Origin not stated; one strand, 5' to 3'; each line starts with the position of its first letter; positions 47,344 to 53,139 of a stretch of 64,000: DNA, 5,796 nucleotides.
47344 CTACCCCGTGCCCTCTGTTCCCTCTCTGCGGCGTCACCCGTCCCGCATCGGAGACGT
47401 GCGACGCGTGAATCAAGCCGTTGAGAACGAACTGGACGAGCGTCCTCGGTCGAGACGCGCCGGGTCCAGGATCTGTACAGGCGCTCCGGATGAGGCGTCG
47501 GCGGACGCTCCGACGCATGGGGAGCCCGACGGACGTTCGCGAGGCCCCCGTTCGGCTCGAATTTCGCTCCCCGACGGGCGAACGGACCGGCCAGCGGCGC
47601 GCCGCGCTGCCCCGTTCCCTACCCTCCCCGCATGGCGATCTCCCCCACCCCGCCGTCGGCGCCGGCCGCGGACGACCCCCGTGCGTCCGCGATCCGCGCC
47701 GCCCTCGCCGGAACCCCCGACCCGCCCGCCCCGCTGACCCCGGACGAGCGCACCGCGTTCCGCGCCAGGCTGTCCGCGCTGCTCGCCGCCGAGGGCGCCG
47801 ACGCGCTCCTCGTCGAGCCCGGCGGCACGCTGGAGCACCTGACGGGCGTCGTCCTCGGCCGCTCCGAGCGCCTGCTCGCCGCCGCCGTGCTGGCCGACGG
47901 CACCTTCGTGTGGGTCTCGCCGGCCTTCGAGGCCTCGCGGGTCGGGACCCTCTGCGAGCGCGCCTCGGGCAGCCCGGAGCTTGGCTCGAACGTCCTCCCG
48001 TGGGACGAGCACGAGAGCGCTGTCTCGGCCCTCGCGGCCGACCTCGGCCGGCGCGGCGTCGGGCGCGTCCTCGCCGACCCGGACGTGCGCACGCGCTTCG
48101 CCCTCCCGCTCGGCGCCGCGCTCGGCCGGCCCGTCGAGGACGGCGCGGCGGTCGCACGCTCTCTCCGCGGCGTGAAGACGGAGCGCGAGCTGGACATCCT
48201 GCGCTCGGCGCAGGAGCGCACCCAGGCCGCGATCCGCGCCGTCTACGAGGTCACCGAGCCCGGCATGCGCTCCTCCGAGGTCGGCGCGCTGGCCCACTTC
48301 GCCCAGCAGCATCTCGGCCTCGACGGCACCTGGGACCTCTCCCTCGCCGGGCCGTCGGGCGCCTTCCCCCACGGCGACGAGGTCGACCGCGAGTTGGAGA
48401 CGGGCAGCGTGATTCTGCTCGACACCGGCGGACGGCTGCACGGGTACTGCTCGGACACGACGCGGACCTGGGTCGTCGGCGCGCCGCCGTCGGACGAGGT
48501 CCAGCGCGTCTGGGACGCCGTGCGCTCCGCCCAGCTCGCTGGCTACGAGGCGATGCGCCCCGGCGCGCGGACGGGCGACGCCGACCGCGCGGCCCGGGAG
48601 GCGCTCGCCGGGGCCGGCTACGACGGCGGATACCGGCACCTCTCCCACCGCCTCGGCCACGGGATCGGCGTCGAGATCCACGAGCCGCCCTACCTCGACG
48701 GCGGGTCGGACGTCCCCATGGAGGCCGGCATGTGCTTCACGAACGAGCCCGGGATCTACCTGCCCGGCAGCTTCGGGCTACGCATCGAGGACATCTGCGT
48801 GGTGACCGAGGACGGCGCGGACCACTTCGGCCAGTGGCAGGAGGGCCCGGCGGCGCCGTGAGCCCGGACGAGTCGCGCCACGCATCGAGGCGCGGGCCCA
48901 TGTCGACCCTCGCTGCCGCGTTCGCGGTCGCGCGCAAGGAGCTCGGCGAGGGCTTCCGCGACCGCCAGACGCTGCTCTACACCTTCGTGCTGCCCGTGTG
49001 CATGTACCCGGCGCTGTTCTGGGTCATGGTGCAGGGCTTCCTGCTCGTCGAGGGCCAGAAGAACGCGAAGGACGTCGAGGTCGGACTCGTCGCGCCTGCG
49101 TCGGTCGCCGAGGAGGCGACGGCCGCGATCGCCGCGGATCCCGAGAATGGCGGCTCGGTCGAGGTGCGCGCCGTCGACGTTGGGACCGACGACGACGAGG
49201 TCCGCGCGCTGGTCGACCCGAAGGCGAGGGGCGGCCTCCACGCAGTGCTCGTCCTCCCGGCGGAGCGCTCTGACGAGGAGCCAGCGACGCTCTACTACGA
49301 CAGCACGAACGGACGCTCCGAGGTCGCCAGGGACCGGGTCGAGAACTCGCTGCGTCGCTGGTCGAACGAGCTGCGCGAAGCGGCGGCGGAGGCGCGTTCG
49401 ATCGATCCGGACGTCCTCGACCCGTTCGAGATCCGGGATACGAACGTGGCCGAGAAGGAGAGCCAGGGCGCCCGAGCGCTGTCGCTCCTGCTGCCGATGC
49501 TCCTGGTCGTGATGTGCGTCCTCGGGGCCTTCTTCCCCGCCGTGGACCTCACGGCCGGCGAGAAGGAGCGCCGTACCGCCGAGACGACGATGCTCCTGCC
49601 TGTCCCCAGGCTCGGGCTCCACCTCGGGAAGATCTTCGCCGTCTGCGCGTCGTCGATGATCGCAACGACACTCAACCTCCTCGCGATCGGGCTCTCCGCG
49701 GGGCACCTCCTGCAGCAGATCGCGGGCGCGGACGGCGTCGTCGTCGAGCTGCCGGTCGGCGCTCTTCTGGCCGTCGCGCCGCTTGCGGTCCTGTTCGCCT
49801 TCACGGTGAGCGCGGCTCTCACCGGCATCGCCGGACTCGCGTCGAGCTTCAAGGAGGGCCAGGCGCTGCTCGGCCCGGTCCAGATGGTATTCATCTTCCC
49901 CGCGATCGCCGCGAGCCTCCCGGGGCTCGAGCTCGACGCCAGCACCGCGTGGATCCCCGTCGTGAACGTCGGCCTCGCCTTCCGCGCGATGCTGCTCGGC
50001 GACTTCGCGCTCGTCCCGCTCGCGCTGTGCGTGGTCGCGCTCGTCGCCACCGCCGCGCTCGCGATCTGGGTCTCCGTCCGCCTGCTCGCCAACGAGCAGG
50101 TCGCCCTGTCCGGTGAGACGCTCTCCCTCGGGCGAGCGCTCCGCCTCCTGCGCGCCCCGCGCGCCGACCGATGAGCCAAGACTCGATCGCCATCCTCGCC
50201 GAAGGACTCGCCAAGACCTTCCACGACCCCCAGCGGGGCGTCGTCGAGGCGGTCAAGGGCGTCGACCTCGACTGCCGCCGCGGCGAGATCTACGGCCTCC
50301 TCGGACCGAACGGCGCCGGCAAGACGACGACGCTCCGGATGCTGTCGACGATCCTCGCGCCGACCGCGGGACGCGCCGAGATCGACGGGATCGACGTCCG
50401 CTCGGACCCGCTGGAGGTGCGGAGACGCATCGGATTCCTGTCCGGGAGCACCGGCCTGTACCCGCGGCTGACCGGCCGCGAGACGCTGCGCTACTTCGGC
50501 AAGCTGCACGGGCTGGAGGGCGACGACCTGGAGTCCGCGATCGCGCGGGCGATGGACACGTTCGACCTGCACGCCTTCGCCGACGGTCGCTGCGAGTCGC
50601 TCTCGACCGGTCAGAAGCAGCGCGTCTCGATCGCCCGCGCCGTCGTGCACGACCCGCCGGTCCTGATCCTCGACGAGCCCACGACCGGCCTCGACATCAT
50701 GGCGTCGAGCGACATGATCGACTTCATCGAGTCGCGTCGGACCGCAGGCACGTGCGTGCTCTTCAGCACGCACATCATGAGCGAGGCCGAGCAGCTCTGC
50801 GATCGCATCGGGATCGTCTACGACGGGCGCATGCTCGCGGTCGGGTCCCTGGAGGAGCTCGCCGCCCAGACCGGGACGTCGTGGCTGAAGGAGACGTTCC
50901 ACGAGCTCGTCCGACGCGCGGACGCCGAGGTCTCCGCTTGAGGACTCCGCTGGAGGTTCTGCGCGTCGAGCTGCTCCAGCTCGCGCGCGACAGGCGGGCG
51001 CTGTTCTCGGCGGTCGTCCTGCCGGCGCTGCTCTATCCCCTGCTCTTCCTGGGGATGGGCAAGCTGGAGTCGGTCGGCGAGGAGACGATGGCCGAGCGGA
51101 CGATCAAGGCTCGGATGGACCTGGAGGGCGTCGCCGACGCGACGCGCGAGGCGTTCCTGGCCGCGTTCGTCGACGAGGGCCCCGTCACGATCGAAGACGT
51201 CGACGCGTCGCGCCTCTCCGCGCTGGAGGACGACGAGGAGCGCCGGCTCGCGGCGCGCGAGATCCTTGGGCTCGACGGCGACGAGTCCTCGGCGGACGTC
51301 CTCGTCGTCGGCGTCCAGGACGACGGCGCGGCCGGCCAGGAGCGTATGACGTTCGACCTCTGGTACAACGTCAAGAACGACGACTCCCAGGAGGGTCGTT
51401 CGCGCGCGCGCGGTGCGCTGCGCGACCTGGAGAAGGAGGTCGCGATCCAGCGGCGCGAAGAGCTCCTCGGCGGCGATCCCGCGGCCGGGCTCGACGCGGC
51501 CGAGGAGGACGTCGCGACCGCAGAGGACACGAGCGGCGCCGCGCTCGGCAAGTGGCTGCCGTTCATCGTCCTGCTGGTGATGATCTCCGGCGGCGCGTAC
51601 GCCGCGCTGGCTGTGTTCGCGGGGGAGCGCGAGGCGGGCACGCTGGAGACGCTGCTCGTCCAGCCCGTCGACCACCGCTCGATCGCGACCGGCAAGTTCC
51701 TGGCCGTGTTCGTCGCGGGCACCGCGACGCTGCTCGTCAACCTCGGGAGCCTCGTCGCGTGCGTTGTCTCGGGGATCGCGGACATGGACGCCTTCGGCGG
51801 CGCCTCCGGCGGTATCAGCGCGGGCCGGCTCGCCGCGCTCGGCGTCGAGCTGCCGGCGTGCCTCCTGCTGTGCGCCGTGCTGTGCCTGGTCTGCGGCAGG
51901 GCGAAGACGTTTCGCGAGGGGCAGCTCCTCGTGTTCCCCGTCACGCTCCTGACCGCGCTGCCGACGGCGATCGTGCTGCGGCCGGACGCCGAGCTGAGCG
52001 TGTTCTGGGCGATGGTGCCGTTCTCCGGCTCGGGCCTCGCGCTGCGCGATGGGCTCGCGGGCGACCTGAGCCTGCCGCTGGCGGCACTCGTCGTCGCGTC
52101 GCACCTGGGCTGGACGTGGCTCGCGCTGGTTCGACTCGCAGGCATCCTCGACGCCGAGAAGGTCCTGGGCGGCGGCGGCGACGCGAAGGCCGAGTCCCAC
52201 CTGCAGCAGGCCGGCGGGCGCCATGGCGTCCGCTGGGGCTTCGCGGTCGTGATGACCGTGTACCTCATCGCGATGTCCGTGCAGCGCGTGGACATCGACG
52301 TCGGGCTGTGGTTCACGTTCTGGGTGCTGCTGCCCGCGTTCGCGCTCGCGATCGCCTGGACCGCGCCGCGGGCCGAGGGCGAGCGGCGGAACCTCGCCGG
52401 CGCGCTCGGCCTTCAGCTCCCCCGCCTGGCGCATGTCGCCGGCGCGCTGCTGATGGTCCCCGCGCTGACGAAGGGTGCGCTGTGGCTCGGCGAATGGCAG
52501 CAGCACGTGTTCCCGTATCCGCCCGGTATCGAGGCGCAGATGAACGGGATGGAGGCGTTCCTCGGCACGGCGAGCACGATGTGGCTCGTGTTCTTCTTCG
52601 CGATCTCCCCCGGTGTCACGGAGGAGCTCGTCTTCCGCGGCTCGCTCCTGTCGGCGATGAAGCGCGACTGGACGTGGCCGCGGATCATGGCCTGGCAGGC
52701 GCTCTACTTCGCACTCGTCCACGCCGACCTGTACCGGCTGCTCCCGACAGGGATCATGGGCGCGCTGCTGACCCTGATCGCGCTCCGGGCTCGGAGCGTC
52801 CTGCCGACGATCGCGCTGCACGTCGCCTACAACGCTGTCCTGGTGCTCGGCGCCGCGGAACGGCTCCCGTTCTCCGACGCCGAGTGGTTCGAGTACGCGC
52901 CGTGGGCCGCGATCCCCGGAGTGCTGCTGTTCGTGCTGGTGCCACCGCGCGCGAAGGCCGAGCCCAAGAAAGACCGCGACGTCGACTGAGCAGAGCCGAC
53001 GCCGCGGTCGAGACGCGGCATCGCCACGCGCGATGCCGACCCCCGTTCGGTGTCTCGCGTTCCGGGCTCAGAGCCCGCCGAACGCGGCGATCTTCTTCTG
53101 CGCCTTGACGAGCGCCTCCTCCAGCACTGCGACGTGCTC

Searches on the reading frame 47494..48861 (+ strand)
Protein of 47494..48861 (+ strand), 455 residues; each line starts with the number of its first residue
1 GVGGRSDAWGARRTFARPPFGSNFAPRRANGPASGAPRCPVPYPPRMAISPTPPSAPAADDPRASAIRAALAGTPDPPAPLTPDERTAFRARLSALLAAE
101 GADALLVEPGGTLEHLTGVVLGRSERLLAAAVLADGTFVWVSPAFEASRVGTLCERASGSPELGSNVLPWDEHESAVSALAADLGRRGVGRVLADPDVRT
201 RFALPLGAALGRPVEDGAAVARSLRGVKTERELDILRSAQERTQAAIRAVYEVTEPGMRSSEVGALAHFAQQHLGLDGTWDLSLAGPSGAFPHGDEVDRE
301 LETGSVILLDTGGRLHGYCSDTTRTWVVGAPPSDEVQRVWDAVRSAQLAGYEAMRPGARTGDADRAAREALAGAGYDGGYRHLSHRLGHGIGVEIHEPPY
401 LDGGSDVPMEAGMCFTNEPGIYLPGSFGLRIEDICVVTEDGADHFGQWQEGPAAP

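Call 49: search_protein_families(library=pfam, proteins=[window:47494-48861:+], max_evalue=0.01)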
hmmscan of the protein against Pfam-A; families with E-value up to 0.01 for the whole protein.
window:47494-48861:+ (455 aa): 2 families
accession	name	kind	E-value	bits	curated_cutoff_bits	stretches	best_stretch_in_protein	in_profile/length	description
PF00557.29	Peptidase_M24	-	6.4e-58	196.4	23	1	235-439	2-208/208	Metallopeptidase family M24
PF01321.24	Creatinase_N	-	0.00031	21.7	22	1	91-209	3-109/128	Creatinase/Prolidase N-terminal domain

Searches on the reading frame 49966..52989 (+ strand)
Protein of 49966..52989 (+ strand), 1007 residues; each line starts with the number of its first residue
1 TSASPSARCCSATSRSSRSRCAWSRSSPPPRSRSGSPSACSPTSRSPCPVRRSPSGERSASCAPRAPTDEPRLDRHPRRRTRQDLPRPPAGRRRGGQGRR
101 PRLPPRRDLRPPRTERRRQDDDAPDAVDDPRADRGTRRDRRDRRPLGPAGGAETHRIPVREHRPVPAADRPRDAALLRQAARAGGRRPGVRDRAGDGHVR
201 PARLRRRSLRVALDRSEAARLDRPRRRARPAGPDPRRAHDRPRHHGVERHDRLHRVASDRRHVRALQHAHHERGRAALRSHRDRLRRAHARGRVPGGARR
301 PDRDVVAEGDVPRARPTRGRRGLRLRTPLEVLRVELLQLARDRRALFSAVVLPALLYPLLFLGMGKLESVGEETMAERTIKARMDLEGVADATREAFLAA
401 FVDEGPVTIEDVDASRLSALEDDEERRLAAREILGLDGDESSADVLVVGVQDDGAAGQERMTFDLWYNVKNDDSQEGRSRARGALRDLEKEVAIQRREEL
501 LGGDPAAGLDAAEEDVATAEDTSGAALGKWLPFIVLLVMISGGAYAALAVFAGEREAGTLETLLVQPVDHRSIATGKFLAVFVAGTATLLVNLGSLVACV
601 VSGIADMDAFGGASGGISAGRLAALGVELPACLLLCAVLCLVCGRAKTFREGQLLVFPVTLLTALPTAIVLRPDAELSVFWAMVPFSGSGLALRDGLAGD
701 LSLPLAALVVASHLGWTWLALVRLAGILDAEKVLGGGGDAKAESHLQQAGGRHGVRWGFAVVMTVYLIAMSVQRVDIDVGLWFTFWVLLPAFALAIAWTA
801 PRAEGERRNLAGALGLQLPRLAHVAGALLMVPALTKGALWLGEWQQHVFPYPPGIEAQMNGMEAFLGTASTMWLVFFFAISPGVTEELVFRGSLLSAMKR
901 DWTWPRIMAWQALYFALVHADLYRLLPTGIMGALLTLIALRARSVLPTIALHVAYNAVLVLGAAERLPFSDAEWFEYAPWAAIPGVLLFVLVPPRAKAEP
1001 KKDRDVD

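Call 49: search_protein_families(library=pfam, proteins=[window:49966-52989:+], max_evalue=0.01)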
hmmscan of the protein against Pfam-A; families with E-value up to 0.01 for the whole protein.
window:49966-52989:+ (1007 aa): 4 families
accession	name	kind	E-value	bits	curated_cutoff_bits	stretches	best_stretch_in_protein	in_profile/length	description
PF02517.21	Rce1-like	-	8.8e-16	58.4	22.4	1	870-958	3-93/93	Type II CAAX prenyl endopeptidase Rce1-like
PF12679.13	ABC2_membrane_2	-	4.2e-13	49.6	27.2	1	331-671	3-203/283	ABC-2 family transporter protein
PF12698.13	ABC2_membrane_3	-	8.2e-07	28.9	31.6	1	530-700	164-322/347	ABC-2 family transporter protein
PF12730.13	ABC2_membrane_4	-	1.3e-06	29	27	1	533-642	56-159/179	ABC-2 family transporter protein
